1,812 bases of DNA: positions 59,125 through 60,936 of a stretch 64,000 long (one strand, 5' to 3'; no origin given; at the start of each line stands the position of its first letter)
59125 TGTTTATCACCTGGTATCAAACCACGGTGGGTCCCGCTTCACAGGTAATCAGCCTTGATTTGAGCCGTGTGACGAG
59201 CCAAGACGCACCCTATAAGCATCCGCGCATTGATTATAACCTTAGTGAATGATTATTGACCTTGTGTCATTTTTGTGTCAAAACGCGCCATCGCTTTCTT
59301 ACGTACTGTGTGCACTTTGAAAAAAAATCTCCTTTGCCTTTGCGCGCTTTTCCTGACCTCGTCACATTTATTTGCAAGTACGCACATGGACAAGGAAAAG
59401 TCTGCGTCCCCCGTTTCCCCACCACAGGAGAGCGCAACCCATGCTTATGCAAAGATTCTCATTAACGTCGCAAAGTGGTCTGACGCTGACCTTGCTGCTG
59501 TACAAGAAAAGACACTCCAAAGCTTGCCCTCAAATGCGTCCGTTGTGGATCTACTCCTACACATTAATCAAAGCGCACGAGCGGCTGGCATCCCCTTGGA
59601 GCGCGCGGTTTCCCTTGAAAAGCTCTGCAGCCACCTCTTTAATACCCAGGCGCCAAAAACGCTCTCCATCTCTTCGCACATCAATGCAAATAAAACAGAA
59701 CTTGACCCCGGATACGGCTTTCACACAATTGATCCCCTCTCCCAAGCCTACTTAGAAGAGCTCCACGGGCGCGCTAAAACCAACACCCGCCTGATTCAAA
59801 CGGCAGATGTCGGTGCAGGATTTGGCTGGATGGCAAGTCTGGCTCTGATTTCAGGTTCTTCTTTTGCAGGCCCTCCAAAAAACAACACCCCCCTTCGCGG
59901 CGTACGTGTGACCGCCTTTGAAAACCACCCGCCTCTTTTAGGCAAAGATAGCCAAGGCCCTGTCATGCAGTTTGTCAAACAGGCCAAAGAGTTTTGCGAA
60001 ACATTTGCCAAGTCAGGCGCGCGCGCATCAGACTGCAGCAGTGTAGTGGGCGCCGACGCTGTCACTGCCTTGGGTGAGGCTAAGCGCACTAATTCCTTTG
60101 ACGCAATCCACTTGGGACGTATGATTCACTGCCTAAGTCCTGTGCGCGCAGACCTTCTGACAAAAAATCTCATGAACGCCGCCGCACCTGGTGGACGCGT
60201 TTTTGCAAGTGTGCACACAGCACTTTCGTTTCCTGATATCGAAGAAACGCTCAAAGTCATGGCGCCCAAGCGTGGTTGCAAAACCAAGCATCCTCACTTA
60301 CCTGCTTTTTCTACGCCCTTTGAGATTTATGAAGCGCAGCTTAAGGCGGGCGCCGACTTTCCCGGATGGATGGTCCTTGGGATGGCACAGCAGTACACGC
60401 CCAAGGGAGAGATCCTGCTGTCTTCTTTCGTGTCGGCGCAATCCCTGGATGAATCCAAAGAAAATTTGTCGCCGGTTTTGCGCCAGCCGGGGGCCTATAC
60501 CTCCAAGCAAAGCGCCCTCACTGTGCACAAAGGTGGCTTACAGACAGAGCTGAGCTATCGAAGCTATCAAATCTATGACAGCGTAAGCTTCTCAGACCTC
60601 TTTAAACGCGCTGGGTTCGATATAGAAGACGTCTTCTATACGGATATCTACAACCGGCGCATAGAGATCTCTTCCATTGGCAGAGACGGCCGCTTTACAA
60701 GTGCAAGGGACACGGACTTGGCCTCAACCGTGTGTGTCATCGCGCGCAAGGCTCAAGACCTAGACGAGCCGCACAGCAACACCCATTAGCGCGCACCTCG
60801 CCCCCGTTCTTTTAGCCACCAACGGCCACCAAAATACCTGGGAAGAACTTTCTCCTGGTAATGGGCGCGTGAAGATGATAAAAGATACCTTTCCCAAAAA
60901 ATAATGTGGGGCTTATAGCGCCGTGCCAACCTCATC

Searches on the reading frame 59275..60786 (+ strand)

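Call 26: search_protein_families(library=pfam, proteins=[window:59275-60786:+], max_evalue=0.00001)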
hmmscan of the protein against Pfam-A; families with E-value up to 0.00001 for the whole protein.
window:59275-60786:+ (504 aa): 0 families

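Call 48: search_protein_families(library=pfam, proteins=[window:59275-60786:+], max_evalue=1)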
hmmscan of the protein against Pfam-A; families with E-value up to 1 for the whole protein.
window:59275-60786:+ (504 aa): 2 families
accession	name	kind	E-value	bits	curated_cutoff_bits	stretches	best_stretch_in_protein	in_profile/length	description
PF08242.18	Methyltransf_12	-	0.097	13.9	30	1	268-309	64-98/98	Methyltransferase domain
PF04350.18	PilO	-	0.19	12.3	22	1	75-133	37-94/145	Pilus assembly protein, PilO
